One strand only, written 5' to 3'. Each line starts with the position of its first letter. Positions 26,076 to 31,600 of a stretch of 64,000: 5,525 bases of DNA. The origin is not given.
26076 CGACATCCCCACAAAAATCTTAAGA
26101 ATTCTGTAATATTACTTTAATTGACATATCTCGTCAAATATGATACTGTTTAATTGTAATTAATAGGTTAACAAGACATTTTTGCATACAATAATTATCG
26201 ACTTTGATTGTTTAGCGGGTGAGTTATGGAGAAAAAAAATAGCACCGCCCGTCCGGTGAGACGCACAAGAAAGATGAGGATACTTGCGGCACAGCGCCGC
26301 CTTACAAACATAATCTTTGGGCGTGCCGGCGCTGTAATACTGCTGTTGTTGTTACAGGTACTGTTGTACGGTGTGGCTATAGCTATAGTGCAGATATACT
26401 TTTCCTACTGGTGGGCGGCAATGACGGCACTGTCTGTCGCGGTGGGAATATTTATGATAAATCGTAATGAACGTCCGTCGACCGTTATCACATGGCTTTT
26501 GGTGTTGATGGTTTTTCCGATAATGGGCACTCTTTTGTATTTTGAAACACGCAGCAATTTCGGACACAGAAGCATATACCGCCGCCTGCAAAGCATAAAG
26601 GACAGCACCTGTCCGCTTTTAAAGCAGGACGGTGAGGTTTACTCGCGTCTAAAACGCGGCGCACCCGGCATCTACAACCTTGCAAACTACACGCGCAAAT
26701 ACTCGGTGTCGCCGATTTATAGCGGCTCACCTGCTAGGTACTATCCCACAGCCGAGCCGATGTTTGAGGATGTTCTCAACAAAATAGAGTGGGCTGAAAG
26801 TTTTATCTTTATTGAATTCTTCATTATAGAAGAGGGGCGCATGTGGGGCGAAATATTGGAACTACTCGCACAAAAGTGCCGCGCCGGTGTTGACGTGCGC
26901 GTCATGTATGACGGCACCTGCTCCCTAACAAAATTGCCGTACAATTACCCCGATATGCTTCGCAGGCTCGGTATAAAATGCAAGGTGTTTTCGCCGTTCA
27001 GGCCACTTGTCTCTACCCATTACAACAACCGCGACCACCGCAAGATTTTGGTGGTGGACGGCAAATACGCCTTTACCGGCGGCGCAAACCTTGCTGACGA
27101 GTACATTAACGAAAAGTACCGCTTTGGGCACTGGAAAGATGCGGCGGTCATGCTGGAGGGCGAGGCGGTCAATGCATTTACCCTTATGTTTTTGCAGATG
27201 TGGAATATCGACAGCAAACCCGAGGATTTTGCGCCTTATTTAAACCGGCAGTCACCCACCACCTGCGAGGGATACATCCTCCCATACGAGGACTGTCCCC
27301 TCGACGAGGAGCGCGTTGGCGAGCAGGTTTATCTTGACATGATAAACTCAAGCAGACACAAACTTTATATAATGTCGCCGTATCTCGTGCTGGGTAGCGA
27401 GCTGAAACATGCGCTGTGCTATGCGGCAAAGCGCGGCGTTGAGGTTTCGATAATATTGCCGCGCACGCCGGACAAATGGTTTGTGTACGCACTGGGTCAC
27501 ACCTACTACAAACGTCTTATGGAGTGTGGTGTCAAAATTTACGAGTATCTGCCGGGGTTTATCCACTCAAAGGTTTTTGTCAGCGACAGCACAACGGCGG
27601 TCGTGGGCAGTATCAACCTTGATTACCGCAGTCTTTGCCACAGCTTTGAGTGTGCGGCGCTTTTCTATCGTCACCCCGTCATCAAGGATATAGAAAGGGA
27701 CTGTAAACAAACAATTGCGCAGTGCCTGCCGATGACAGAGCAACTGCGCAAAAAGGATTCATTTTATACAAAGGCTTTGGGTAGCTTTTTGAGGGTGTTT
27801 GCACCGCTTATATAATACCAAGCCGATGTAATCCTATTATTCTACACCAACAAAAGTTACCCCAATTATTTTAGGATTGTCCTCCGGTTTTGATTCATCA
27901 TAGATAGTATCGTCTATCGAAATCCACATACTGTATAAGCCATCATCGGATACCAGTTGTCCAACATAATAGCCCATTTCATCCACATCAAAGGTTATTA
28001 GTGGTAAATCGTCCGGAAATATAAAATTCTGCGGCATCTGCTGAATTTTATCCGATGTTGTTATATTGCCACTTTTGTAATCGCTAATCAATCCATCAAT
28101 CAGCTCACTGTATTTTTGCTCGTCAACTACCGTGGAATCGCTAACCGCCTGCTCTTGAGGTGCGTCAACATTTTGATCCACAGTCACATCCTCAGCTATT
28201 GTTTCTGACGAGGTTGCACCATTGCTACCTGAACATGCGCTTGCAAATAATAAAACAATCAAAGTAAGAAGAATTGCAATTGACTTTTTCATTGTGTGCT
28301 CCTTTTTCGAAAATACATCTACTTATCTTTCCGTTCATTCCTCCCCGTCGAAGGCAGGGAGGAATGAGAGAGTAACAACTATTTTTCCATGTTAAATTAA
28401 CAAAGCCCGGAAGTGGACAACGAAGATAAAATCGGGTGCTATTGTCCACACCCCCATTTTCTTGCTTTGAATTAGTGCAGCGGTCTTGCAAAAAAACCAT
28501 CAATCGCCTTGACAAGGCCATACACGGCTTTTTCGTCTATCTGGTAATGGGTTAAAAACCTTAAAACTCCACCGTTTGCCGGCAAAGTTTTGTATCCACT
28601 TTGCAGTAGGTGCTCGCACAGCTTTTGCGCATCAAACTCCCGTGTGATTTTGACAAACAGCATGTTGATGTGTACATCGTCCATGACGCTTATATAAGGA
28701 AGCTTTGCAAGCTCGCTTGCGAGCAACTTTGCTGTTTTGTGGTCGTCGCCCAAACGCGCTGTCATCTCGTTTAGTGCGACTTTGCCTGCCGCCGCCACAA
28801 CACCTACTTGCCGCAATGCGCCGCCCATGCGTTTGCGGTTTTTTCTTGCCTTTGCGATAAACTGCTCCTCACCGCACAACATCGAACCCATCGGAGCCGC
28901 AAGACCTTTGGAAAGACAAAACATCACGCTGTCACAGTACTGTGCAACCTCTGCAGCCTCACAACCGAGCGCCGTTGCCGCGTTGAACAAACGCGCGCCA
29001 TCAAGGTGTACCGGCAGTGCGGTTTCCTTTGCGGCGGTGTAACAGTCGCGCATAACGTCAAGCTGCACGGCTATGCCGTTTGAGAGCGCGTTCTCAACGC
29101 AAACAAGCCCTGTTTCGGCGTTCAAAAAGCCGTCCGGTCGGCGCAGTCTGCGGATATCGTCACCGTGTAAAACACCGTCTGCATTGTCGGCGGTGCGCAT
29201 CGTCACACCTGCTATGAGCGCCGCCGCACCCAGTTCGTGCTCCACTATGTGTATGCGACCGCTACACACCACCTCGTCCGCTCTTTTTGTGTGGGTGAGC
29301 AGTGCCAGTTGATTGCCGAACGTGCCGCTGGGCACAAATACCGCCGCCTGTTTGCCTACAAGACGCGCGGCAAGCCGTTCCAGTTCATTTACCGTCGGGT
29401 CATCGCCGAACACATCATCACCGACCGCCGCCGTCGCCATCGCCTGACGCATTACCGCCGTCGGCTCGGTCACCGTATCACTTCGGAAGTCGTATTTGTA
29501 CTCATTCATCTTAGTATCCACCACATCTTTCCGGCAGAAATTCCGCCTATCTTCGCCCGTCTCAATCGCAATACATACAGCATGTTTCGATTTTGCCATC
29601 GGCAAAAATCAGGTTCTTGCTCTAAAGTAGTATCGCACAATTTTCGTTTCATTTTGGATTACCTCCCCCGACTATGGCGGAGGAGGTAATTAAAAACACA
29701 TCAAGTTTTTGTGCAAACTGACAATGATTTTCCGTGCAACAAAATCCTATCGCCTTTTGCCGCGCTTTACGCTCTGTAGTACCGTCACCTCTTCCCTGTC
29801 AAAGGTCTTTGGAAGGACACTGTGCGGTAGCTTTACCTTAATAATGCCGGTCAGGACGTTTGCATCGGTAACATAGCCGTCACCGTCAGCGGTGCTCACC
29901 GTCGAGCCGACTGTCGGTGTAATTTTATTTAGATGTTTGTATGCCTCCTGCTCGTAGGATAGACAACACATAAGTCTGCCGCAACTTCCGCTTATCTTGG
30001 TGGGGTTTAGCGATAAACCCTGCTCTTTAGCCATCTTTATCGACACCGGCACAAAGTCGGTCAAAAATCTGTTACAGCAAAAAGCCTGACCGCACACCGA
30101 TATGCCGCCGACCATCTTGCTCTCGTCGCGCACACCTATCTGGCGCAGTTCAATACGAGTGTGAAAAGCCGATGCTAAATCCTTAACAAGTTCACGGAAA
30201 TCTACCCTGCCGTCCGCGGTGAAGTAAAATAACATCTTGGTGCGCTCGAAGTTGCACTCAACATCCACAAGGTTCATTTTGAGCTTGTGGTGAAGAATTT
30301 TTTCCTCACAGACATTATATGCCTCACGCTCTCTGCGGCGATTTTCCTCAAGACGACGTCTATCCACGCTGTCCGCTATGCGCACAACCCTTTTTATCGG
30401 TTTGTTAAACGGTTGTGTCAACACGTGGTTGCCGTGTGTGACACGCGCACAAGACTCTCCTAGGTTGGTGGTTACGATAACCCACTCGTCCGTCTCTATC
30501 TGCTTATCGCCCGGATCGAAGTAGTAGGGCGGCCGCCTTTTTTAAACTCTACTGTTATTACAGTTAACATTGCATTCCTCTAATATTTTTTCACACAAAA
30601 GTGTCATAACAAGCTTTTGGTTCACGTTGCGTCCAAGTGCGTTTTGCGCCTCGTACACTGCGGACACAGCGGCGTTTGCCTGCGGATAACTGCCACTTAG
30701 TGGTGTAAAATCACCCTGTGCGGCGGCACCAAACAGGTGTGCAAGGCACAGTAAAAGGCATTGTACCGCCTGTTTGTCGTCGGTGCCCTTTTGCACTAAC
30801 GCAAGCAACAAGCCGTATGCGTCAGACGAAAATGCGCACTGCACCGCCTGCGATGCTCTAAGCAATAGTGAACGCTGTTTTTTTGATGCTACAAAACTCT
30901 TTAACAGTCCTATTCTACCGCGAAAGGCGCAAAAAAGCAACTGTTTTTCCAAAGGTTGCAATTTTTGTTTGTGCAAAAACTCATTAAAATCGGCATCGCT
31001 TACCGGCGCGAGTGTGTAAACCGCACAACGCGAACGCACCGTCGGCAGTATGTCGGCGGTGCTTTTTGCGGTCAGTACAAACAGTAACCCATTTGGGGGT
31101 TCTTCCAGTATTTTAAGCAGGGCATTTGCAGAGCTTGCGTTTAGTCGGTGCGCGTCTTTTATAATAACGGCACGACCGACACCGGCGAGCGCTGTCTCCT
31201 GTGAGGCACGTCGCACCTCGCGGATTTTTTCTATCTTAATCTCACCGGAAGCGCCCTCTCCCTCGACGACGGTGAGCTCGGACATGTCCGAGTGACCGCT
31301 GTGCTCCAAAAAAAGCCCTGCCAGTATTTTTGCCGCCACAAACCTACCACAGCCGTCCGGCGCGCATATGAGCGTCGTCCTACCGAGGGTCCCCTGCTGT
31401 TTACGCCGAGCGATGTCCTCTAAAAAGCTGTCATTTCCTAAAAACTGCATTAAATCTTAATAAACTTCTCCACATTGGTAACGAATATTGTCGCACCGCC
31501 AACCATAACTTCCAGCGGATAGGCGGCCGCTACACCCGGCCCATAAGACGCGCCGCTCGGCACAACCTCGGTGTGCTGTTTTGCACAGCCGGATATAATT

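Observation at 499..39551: Dense MITE-like family (family A): TIR-bounded palindromic elements of ~157-219 bp with TA flanks, at least 7 copies in 40 kb and no transposase in the window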

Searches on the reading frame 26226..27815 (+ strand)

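Call 94: search_protein_families(library=pfam, max_evalue=0.00001, proteins=[window:26226-27815:+])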
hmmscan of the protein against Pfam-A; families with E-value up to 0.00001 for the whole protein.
window:26226-27815:+ (529 aa): 2 families
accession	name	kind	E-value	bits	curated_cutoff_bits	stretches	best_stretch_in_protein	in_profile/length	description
PF13091.12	PLDc_2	-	4.4e-35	120.8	27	2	370-494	2-129/132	PLD-like domain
PF00614.28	PLDc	-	3.5e-17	62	21.9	1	266-293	1-28/28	Phospholipase D Active site motif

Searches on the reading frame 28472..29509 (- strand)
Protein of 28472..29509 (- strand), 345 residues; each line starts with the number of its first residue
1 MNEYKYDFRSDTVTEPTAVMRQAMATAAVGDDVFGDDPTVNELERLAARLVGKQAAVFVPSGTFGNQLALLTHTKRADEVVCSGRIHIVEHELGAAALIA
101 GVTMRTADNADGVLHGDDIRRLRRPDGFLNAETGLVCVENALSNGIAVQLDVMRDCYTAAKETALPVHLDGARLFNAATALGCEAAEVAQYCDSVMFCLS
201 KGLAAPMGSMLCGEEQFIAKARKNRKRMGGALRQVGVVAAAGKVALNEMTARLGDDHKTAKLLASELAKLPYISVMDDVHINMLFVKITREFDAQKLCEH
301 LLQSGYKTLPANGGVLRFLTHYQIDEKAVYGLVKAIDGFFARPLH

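Call 31: search_protein_families(library=pfam, max_evalue=0.01, proteins=[window:28472-29509:-])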
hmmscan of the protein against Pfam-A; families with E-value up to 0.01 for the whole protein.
window:28472-29509:- (345 aa): 3 families
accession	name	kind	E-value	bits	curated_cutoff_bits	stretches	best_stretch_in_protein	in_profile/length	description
PF01212.27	Beta_elim_lyase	-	4.1e-93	312.3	27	1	7-287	1-286/288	Beta-eliminating lyase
PF01041.23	DegT_DnrJ_EryC1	-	0.00021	21.1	19.8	0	22-81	8-68/360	DegT/DnrJ/EryC1/StrS aminotransferase family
PF00155.27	Aminotran_1_2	-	0.00043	20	19.7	1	2-306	9-328/361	Aminotransferase class I and II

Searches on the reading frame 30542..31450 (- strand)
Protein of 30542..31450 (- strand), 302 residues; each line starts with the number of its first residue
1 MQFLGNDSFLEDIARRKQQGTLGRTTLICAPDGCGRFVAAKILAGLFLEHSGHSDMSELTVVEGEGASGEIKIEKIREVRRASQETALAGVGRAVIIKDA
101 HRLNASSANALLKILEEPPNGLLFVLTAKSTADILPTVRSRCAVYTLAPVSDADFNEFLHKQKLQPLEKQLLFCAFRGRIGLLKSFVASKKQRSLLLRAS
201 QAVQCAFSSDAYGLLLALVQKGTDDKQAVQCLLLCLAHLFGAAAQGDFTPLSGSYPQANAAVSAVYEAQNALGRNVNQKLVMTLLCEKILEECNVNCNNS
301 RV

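Call 95: search_protein_families(library=pfam, max_evalue=0.00001, proteins=[window:30542-31450:-])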
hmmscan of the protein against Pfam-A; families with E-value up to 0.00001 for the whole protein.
window:30542-31450:- (302 aa): 1 family
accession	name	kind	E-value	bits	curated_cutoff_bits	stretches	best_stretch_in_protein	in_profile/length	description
PF13177.12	DNA_pol3_delta2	-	2.9e-26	92.8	27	1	54-150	66-160/161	DNA polymerase III, delta subunit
